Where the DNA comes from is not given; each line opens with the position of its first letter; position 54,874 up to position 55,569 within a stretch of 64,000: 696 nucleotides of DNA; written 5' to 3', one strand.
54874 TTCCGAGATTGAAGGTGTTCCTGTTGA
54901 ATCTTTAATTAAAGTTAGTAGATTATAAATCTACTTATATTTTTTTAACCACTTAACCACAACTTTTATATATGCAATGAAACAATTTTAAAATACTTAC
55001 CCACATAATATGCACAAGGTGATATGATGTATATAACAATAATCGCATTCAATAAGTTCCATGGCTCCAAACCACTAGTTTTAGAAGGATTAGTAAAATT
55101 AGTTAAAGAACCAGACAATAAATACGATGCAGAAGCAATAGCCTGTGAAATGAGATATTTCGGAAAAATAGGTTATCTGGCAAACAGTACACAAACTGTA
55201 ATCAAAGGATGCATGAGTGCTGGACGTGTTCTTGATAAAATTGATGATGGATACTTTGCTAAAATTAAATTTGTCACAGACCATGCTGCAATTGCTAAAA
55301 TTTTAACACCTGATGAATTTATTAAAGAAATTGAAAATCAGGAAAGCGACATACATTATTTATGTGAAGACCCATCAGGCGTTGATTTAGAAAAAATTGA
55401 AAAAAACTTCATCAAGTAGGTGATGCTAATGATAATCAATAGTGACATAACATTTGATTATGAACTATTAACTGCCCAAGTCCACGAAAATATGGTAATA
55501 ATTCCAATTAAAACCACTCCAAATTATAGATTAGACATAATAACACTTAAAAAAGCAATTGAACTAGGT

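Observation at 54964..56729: Compact HIRAN + DUF6569/ARPP-1-like gene pair inserted between housekeeping genes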

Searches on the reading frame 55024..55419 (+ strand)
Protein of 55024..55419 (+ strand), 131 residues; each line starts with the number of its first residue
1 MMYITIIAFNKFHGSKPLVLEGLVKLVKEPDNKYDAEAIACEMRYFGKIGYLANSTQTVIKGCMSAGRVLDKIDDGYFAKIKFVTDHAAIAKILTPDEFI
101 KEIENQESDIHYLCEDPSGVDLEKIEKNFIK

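Call 3: search_protein_families(library=pfam, proteins=[window:55024-55419:+], max_evalue=0.01)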
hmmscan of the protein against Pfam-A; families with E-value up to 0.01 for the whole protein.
window:55024-55419:+ (131 aa): 1 family
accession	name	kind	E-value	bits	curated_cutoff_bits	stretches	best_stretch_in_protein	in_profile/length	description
PF08797.16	HIRAN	-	5.2e-05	23.4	24.7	1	4-67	6-69/96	HIRAN domain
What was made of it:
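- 55027..55419 (+): Stand-alone HIRAN protein of 130 aa (alternative start 55024). It has a HIRAN barrel at about residues 1-95 and a conserved helical acidic tail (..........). Pfam HIRAN E=5.2e-5 (call 3).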

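Call 4: search_protein_families(library=padloc, proteins=[window:55024-55419:+], max_evalue=0.1)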
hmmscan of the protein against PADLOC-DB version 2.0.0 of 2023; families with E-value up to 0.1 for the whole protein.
window:55024-55419:+ (131 aa): 2 families
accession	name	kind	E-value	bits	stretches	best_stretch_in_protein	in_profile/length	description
PDLC04349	PDC-M03B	-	0.0088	13.7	1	19-56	155-192/232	-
PDLC04352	PDC-M03B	-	0.019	12.5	1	23-60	158-195/250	-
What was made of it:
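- On Catalogued anti-phage defence systems (PADLOC-DB v2.0.0): HIRAN has only PDC-M03B at E=0.009 (call 4).
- Closest known: HipA-HIRAN. Same: There is a weak PDC-M03B hit at E=0.009 (call 4).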

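Call 5: search_protein_families(library=ncbifam, proteins=[window:55024-55419:+], max_evalue=0.01)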
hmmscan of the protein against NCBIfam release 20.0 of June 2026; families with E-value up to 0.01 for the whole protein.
window:55024-55419:+ (131 aa): 0 families

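Call 11: find_homologous_proteins(query=window:55024-55419:+, max_evalue=0.001)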
Query window:55024-55419:+ (131 aa): 328 proteins with E <= 0.001 among 349 candidates; the best 120 are listed.
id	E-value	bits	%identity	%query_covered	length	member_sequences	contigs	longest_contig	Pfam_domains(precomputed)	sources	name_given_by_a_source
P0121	3.4e-77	274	95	99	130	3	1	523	PF08797.17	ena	-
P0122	1.3e-72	260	90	100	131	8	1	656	PF08797.17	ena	-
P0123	1.1e-70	253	88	99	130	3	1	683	-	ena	-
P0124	4.7e-68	245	84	99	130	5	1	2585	PF08797.17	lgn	-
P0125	1.9e-66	240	82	99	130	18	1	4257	-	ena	-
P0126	9.4e-62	225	78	98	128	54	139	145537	PF08797.17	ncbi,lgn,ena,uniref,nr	ncbi:HIRAN domain-containing protein [Methanobrevibacter sp.]|uniref:HIRAN domain-containing protein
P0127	8.9e-61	221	77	98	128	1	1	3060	PF08797.17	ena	-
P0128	2.8e-60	220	76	98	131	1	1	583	PF08797.17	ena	-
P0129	3.2e-60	220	77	98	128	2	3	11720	PF08797.17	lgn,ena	-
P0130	4.2e-60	219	75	98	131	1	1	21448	PF08797.17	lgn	-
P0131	5.7e-60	219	71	98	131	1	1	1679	PF08797.17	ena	-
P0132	1.1e-59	218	75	98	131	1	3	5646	PF08797.17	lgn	-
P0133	2.4e-59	217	73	99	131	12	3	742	PF08797.17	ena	-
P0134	2.4e-59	217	74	98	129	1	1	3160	PF08797.17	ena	-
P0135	3.7e-59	216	73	98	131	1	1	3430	PF08797.17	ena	-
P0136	6.2e-59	215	76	97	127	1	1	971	PF08797.17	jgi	jgi:hypothetical protein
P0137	6.6e-59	215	73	98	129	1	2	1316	PF08797.17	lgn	-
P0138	1.6e-58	214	74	98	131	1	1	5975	PF08797.17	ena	-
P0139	2.2e-58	214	72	98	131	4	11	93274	PF08797.17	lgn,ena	-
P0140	2.4e-58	213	74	98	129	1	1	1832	PF08797.17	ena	-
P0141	1.2e-57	211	72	98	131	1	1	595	PF08797.17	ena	-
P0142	3.2e-57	210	73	98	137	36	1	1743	PF08797.17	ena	-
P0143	3.8e-57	210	72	97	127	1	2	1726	PF08797.17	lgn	-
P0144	4.3e-57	209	69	98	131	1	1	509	PF08797.17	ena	-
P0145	6.4e-57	209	70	98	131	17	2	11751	PF08797.17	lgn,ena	-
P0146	7.6e-57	209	70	98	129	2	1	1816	PF08797.17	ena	-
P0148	9.7e-57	208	71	97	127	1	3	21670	PF08797.17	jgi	jgi:hypothetical protein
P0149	1.0e-56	208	72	98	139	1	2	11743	PF08797.17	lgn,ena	-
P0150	1.1e-56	208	74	97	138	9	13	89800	PF08797.17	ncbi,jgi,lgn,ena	-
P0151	1.3e-56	208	73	98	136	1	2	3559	PF08797.17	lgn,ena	-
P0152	1.7e-56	208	70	98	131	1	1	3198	PF08797.17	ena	-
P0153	1.8e-56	207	75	94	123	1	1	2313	PF08797.17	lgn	-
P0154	1.8e-56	207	71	98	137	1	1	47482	PF08797.17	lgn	-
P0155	2.5e-56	207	71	98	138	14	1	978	PF08797.17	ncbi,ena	-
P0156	2.7e-56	207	71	98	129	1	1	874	PF08797.17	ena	-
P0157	5.6e-56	206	71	98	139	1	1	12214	PF08797.17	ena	-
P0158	6.9e-56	206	74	98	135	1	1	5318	PF08797.17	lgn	-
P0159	6.9e-56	206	75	90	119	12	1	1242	PF08797.17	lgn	-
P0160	6.9e-56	206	70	98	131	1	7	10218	PF08797.17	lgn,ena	-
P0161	8.0e-56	205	73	98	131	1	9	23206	PF08797.17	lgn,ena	-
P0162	8.8e-56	205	73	98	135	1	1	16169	PF08797.17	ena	-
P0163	1.0e-55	205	68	98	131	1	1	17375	PF08797.17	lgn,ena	-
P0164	1.3e-55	205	70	98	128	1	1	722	PF08797.17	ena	-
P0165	1.6e-55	204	70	98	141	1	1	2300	PF08797.17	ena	-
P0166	1.8e-55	204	68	98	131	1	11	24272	PF08797.17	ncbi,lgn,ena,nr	ncbi:MAG: hypothetical protein IJF83_10640 [Methanobrevibacter sp.]|nr:hypothetical protein [Methano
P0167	2.0e-55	204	74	98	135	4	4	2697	PF08797.17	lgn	-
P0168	2.7e-55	204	71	98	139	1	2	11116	PF08797.17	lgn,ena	-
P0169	3.6e-55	203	72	98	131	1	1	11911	PF08797.17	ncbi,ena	-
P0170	3.7e-55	203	72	97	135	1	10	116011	PF08797.17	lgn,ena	-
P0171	3.9e-55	203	70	98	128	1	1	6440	PF08797.17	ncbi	-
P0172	4.1e-55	203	71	98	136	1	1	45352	PF08797.17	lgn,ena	-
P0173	4.2e-55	203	77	90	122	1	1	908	PF08797.17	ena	-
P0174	4.9e-55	203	71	98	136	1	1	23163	PF08797.17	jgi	-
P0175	4.9e-55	203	72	98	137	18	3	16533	PF08797.17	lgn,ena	-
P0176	5.4e-55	203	70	98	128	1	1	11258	PF08797.17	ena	-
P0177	5.6e-55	203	70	98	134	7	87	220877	PF08797.17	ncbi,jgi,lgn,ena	-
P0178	6.6e-55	202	70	98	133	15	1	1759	PF08797.17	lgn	-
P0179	7.7e-55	202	70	98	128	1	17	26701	PF08797.17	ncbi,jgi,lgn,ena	jgi:hypothetical protein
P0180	7.9e-55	202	70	98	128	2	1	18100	PF08797.17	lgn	-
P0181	9.8e-55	202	69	98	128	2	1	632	PF08797.17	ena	-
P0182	1.7e-54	201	70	98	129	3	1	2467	PF08797.17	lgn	-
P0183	1.9e-54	201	70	98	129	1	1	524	PF08797.17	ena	-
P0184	2.0e-54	201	74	92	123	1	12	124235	PF08797.17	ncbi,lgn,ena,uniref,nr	ncbi:HIRAN domain-containing protein [Methanobrevibacter sp.]|uniref:HIRAN domain-containing protein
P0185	2.0e-54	201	73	92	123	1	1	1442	PF08797.17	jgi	jgi:hypothetical protein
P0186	2.1e-54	201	75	92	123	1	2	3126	PF08797.17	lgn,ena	-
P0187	2.2e-54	201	73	89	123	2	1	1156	PF08797.17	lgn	-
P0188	3.3e-54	200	72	96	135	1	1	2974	PF08797.17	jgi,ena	-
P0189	3.5e-54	200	70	98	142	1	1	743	PF08797.17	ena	-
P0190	3.5e-54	200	72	94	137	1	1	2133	PF08797.17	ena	-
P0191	3.8e-54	200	73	92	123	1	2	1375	PF08797.17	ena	-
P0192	3.8e-54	200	73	92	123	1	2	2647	PF08797.17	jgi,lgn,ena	jgi:hypothetical protein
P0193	4.6e-54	200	69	97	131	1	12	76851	PF08797.17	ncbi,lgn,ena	-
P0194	6.1e-54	199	67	98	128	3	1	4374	PF08797.17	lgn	-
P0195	6.7e-54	199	68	98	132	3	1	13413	PF08797.17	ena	-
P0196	8.1e-54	199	75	92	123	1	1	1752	PF08797.17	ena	-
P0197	8.7e-54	199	71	96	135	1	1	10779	PF08797.17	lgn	-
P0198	8.9e-54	199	71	93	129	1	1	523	PF08797.17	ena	-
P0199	9.7e-54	199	70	98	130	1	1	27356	PF08797.17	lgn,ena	-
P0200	1.1e-53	198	69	98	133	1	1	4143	PF08797.17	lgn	-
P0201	1.3e-53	198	68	98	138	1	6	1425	PF08797.17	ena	-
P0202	1.3e-53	198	72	92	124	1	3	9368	PF08797.17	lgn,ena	-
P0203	1.3e-53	198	72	94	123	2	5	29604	PF08797.17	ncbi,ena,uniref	ncbi:hypothetical protein [Methanobrevibacter sp.]|uniref:hypothetical protein n=1 Tax=Methanobrevib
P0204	1.4e-53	198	69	97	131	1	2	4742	PF08797.17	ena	-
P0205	1.4e-53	198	68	98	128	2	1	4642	PF08797.17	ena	-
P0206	2.0e-53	198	70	98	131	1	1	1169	PF08797.17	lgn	-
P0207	3.3e-53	197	72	98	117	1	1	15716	PF08797.17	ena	-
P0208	3.5e-53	197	72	92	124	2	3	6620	PF08797.17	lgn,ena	-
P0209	3.5e-53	197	68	98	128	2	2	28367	PF08797.17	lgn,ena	-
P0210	4.1e-53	197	69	98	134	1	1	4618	PF08797.17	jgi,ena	-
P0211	4.2e-53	197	72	92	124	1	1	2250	PF08797.17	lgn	-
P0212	4.7e-53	196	75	89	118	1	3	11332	PF08797.17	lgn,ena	-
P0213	4.8e-53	196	72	92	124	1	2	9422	PF08797.17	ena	-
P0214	5.3e-53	196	74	90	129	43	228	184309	PF08797.17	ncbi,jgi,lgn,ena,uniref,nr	ncbi:MAG: hypothetical protein IKI27_01290 [Methanobrevibacter sp.]|jgi:hypothetical protein|uniref:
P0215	7.4e-53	196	66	98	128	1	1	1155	PF08797.17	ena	-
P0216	7.4e-53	196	69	97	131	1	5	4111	PF08797.17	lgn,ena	-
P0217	7.8e-53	196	65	99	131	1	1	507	PF08797.17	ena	-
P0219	8.8e-53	196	72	93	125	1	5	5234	PF08797.17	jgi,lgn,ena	jgi:hypothetical protein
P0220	9.1e-53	195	71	92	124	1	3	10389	PF08797.17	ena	-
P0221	1.1e-52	195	66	98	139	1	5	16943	PF08797.17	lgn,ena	-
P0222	1.1e-52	195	71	92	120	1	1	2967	PF08797.17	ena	-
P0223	1.3e-52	195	70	98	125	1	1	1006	PF08797.17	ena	-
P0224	1.3e-52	195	69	95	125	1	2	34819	PF08797.17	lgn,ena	-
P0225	1.3e-52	195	70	99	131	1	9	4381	PF08797.17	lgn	-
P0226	1.4e-52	195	71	95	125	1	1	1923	PF08797.17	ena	-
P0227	1.6e-52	195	71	94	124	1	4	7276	PF08797.17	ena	-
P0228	1.6e-52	195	72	93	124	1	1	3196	PF08797.17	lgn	-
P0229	1.8e-52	194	70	99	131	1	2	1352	PF08797.17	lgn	-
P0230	1.9e-52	194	68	98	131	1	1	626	PF08797.17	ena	-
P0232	2.3e-52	194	74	89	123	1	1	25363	PF08797.17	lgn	-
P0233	2.5e-52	194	71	95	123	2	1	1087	PF08797.17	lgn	-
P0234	2.7e-52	194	66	98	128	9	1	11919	PF08797.17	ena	-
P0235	2.8e-52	194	71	98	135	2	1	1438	PF08797.17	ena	-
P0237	2.9e-52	194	68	98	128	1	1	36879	PF08797.17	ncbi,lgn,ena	-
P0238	3.0e-52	194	69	98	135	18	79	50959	PF08797.17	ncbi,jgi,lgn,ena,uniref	ncbi:HIRAN domain-containing protein [Methanobrevibacter sp.]|jgi:hypothetical protein|uniref:HIRAN 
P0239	3.0e-52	194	67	98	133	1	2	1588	PF08797.17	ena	-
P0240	3.1e-52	194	69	97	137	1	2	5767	PF08797.17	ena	-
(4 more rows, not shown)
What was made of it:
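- Checked: Most homologue clusters carry a precomputed PF08797 hit (call 11).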

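Call 44: predict_structure(alignment_id=A2)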
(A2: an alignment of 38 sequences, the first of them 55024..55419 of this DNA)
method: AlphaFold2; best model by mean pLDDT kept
length: 131 residues; sequences in the alignment: 38
mean_pLDDT: 66.8   pTM: 0.62
mean pLDDT of the five models: 66.8, 65.2, 64.7, 63.8, 61.4
residues with pLDDT >= 90: 0; 70-90: 66; 50-70: 41; < 50: 24
segments of 3 or more residues with pLDDT < 50: 31-36, 46-62
pLDDT, mean of each block of 10 residues (from residue 1): 71 64 74 53 53 37 52 73 80 85 81 73 74 51
secondary structure, 60 per line:
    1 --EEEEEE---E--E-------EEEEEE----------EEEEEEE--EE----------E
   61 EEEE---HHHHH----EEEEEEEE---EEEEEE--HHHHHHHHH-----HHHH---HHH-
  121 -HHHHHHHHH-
elements in order: E3-8 E23-28 E39-45 E60-64 H68-72 E77-84 E88-93 H96-104 H110-113 H122-130
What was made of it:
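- Checked: The model itself is mediocre (pLDDT 67, call 44).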

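Call 46: search_solved_structures(query=A2, max_evalue=1, show_alignments=2)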
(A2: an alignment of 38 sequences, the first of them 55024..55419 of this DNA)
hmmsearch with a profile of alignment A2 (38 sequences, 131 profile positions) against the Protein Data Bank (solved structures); distinct sequences matched with E-value up to 1: 5.
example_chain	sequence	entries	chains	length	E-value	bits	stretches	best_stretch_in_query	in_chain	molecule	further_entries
3k2y_A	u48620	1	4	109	0.026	17.6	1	16-69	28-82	uncharacterized protein lp_0118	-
4x3j_A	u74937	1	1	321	0.1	15.6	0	15-72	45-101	Angiopoietin-1 receptor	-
2wqb_A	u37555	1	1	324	0.11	15.6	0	15-72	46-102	ANGIOPOIETIN-1 RECEPTOR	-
2oo8_X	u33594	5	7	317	0.17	14.9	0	15-72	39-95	Angiopoietin-1 receptor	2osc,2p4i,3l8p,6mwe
1fvr_A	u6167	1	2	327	0.19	14.8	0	15-72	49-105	TYROSINE-PROTEIN KINASE TIE-2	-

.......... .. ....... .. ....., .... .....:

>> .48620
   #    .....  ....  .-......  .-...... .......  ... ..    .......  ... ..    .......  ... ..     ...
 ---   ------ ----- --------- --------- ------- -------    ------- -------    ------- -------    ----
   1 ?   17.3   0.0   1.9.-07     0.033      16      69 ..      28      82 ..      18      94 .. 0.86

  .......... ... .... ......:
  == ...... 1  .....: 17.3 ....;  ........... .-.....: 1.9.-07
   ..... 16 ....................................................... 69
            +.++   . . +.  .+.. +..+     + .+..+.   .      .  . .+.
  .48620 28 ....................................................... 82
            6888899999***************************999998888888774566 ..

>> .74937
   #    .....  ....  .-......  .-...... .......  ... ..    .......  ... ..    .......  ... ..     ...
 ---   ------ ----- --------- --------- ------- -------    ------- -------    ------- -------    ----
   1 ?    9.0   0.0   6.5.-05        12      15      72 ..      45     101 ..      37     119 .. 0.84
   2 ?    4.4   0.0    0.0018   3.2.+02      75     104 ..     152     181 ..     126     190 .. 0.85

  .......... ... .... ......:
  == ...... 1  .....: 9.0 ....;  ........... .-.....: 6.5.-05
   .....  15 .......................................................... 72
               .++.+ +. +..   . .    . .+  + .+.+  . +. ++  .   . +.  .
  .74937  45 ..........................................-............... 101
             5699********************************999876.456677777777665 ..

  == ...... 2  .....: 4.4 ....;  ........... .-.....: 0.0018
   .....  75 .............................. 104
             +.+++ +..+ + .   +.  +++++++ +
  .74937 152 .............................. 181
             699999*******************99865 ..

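Call 48: fold_search(model_id=the predicted structure, library=pdb)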
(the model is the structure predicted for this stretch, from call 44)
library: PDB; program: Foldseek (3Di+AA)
matches with E <= 10: 712; with E <= 0.001: 0
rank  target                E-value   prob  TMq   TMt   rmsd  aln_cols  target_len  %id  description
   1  4xzg_F                5.8e-02  0.93  0.39  0.42   5.3       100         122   12  Crystal structure of HIRAN domain of human HLTF (released 2015-04-15)
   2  4xzg_H                6.6e-02  0.91  0.39  0.42   5.2       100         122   12  Crystal structure of HIRAN domain of human HLTF (released 2015-04-15)
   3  4s0n_C                6.6e-02  0.87  0.37  0.39   5.7       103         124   10  Crystal Structure of HLTF HIRAN Domain bound to DNA (released 2015-05-27)
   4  4xzg_C                7.8e-02  0.85  0.39  0.42   4.5       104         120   12  Crystal structure of HIRAN domain of human HLTF (released 2015-04-15)
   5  4s0n_B                8.8e-02  0.95  0.42  0.44   4.1        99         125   12  Crystal Structure of HLTF HIRAN Domain bound to DNA (released 2015-05-27)
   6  6kcs_A                8.8e-02  0.87  0.39  0.43   5.4       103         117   12  Crystal structure of HIRAN domain of HLTF in complex with duplex DNA (released 2020-06-10)
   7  4xzg_G                9.4e-02  0.80  0.38  0.39   5.5       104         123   12  Crystal structure of HIRAN domain of human HLTF (released 2015-04-15)
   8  4s0n_D                9.9e-02  0.82  0.37  0.38   5.7       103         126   10  Crystal Structure of HLTF HIRAN Domain bound to DNA (released 2015-05-27)
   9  4xzf_A                1.1e-01  0.82  0.38  0.41   5.2       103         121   10  Crystal structure of HIRAN domain of human HLTF in complex with DNA (released 2015-04-15)
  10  3k2y_D                1.9e-01  0.87  0.44  0.54   4.2       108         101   13  Crystal structure of protein lp_0118 from Lactobacillus plantarum,northeast structural genomics consortium target LpR9 (released 2009-11-17)
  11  4s0n_A                2.0e-01  0.77  0.38  0.41   5.5       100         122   10  Crystal Structure of HLTF HIRAN Domain bound to DNA (released 2015-05-27)
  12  4xzg_A                2.4e-01  0.60  0.37  0.40   5.7       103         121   10  Crystal structure of HIRAN domain of human HLTF (released 2015-04-15)
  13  5bnh_A                2.4e-01  0.60  0.38  0.40   5.2       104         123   12  Crystal structure of the HLTF HIRAN domain with a ssDNA fragment (released 2016-05-25)
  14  9hvf_D                3.9e-01  0.10  0.20  0.08  10.9        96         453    9  Native human PPP1R15B-P-eIF2-eIF2B complex (released 2025-11-19)
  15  2y8g_B                4.9e-01  0.11  0.26  0.28   9.9       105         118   15  Structure of the Ran-binding domain from human RanBP3 (E352A-R353V double mutant) (released 2011-02-16)
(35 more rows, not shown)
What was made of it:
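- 55027..55419 (+): The 13 best Foldseek hits are all HIRAN structures (call 48).
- On HIRAN (Pfam PF08797): Probabilities are 0.60-0.95 and TM 0.37-0.44, from a model of pLDDT 67 (calls 44, 48).
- Checked: The 13 best Foldseek hits of the AF2 model are all HIRAN structures, at probability 0.60-0.95 and TM about 0.4 (call 48).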

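Call 50: search_protein_families(library=phrogs, proteins=[window:55027-55419:+], max_evalue=0.01)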
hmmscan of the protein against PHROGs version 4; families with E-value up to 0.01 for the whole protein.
window:55027-55419:+ (130 aa): 1 family
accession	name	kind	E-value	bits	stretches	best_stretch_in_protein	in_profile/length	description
phrog_27141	-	unknown function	3.2e-05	24.9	1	23-109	36-126/139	-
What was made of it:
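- HIRAN has weak hits to PADLOC candidate PDC-M03B (E=0.009) and to phrog_27141 (3e-5) (calls 4, 50). ARPP-1 has no hit in PADLOC or PHROGs (calls 4, 50).
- Tried and rejected: PADLOC, PHROGs and NCBIfam gave no hit for ARPP-1 or orf113 (calls 4, 5, 50).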
